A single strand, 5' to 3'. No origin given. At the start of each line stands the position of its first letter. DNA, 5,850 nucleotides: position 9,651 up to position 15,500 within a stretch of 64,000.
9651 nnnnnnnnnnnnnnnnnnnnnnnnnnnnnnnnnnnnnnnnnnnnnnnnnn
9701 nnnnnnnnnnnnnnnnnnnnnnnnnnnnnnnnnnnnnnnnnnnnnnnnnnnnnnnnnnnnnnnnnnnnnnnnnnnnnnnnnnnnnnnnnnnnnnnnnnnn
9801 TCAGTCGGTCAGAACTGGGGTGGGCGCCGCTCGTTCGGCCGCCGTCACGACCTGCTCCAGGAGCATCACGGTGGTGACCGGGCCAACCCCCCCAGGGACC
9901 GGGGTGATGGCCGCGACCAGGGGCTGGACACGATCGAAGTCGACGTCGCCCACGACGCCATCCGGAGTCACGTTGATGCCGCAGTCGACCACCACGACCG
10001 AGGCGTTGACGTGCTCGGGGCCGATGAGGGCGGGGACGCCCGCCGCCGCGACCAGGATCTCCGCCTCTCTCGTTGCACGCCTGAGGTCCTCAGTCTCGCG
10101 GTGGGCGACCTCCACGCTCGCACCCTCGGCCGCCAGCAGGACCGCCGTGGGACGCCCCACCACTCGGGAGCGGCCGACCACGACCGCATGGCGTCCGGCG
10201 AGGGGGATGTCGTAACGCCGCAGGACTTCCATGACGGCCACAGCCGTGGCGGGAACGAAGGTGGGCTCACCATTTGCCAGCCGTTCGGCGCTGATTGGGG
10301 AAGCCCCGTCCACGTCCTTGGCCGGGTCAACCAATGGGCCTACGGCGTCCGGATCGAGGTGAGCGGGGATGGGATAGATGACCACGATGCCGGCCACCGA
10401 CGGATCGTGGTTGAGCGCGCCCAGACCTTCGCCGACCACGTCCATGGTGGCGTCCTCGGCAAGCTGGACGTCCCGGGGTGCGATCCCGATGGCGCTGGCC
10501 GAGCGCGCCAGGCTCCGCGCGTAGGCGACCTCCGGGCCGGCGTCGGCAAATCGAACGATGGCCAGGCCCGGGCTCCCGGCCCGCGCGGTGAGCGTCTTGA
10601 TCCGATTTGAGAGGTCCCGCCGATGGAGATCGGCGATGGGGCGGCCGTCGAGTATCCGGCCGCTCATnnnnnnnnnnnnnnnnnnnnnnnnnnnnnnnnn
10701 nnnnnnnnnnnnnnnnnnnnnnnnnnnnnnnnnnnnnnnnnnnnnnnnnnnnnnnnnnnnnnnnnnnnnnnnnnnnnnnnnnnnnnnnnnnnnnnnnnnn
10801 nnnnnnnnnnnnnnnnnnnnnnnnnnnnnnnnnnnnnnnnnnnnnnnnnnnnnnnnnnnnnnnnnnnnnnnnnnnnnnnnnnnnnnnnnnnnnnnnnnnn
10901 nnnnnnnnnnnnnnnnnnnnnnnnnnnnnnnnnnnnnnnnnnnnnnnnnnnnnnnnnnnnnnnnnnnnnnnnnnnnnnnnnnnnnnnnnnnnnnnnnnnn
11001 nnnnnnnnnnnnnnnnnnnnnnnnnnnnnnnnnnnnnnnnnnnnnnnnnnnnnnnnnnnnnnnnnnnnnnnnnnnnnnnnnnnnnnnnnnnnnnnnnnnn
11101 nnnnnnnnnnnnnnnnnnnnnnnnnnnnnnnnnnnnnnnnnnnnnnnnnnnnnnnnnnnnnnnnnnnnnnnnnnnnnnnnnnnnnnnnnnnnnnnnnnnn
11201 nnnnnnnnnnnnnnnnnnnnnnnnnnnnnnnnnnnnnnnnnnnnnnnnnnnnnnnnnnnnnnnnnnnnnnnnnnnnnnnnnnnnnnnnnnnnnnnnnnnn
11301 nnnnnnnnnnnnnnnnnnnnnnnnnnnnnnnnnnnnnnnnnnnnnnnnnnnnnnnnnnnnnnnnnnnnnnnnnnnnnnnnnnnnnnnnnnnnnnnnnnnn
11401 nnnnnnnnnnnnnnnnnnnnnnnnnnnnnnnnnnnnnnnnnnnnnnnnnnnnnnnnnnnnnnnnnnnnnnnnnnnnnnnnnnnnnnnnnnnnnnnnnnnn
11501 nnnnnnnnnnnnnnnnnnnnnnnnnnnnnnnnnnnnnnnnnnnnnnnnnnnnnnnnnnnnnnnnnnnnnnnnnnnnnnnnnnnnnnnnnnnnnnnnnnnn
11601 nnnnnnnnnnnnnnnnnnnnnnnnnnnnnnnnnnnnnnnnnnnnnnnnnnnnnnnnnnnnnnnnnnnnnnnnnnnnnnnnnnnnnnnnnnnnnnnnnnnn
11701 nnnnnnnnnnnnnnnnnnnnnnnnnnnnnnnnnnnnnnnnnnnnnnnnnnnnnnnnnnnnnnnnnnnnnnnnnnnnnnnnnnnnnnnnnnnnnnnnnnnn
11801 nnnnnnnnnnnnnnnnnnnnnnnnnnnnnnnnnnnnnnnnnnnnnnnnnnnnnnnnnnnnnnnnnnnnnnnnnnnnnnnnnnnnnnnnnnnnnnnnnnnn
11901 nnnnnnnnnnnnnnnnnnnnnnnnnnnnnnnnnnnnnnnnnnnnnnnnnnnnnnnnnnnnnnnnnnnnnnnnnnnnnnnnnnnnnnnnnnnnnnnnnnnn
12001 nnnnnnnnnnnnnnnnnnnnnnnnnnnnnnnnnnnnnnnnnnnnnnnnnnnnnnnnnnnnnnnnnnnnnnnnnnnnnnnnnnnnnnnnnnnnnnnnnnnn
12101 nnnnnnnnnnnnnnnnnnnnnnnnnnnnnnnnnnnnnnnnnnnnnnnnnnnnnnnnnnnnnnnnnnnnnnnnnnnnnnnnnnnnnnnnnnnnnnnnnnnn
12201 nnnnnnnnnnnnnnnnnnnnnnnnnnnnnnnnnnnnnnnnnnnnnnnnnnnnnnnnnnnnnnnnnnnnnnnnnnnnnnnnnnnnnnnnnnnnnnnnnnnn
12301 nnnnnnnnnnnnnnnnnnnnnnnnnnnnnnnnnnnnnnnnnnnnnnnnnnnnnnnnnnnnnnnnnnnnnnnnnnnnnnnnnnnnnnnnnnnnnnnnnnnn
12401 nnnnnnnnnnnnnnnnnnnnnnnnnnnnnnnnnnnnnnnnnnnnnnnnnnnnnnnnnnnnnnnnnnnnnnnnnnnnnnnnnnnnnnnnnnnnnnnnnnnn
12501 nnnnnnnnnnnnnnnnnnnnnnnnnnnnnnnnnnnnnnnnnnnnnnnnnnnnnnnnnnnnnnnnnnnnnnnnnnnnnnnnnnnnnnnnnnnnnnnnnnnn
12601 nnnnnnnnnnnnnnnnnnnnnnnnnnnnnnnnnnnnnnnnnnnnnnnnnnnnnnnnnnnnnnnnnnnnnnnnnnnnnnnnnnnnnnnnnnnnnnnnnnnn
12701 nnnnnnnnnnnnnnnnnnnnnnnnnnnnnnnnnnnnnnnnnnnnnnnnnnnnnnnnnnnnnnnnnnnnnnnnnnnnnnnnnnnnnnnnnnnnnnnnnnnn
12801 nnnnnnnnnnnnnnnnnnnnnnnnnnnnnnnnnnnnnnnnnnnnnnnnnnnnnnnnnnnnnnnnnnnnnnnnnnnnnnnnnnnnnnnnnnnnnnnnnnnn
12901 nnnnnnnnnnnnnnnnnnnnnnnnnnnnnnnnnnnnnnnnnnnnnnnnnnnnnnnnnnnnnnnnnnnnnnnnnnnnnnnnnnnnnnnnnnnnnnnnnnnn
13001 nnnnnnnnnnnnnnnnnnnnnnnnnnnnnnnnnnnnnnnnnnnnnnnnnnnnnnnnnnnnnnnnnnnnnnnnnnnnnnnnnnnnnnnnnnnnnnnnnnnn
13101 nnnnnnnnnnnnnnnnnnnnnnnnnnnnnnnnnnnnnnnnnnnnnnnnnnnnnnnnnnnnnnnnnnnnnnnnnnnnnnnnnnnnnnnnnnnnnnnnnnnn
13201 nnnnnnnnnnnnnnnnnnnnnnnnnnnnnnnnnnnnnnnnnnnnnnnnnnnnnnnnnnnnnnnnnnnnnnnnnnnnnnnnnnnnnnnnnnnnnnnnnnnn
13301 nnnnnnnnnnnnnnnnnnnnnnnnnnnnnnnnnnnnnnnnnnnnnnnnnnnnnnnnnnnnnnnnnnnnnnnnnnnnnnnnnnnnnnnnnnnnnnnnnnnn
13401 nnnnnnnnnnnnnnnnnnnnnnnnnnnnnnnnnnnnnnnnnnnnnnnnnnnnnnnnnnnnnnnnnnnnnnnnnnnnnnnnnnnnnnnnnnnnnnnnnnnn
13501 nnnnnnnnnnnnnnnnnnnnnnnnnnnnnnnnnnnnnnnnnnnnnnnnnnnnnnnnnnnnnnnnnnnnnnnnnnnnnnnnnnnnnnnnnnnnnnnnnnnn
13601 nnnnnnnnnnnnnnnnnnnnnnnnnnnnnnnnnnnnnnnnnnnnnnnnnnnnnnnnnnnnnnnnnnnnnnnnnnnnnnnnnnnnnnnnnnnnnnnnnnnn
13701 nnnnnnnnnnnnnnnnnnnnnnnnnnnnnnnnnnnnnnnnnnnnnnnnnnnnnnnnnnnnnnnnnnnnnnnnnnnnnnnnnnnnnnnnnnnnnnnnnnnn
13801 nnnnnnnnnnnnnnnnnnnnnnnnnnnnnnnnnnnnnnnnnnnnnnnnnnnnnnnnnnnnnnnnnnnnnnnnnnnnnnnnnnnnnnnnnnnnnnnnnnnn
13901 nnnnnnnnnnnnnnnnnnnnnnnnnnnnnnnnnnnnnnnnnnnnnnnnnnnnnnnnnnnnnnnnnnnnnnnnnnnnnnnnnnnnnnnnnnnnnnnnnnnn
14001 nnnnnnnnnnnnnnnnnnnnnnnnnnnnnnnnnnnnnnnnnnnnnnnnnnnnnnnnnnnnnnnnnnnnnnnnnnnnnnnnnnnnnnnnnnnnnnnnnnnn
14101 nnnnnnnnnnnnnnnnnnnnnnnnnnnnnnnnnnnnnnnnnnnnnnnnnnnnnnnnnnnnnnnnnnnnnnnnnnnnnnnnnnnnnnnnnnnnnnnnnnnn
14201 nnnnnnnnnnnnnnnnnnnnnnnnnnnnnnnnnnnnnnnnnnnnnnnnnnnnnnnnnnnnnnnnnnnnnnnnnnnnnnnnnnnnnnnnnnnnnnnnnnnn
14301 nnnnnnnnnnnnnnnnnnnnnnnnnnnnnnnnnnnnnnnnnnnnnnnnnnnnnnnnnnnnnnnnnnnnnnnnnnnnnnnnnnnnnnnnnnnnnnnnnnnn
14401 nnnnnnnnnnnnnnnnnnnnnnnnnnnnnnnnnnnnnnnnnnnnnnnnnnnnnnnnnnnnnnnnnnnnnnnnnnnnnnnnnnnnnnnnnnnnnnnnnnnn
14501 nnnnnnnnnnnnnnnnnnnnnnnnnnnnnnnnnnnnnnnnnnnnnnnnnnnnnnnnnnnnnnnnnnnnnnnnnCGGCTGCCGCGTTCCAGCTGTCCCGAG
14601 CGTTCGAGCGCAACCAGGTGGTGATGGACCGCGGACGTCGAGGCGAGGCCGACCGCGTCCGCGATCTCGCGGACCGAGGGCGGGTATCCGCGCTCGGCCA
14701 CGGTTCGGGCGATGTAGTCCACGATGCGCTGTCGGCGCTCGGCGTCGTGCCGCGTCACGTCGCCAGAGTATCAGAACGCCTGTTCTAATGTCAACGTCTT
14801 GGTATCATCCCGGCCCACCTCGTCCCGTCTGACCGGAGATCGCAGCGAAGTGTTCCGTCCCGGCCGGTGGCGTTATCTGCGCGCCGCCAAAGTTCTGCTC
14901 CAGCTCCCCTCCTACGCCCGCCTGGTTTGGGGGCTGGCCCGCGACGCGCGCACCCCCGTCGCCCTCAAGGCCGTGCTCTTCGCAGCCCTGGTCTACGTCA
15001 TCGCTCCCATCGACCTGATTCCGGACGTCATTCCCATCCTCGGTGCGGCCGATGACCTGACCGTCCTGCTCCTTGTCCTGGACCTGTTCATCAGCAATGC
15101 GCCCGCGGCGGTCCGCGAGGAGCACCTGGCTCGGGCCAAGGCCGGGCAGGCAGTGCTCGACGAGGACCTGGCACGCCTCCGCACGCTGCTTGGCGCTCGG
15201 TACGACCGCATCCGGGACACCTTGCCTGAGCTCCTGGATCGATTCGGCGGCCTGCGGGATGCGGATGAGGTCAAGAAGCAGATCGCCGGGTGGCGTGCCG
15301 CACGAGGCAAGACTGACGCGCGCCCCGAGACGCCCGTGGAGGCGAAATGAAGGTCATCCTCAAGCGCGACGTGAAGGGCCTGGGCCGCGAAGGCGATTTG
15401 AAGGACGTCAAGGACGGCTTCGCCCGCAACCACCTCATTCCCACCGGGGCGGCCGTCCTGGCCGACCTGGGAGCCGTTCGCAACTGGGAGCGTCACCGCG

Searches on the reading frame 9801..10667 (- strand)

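Call 3: search_protein_families(library=pfam, proteins=[window:9801-10667:-], max_evalue=0.1)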
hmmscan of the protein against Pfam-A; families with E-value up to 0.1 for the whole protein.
window:9801-10667:- (288 aa): 4 families
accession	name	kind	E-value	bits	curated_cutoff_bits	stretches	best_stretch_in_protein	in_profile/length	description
PF02882.25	THF_DHG_CYH_C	-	4.8e-54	182.4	27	1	124-280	2-159/160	Tetrahydrofolate dehydrogenase/cyclohydrolase, NAD(P)-binding domain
PF00763.28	THF_DHG_CYH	-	1.9e-21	76.9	32.8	1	6-120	1-115/115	Tetrahydrofolate dehydrogenase/cyclohydrolase, catalytic domain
PF00106.31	adh_short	-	0.0085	16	26.6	1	160-203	2-45/195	short chain dehydrogenase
PF17853.6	GGDEF_2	-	0.043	14.5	24.5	1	144-267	7-100/116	GGDEF-like domain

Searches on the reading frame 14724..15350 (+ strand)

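Call 3: search_protein_families(library=pfam, proteins=[window:14724-15350:+], max_evalue=0.1)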
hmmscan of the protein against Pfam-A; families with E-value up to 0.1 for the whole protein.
window:14724-15350:+ (208 aa): 1 family
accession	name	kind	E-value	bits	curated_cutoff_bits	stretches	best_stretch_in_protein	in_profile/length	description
PF06803.17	DUF1232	-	1.1e-11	44.7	23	1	82-117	2-37/37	Protein of unknown function (DUF1232)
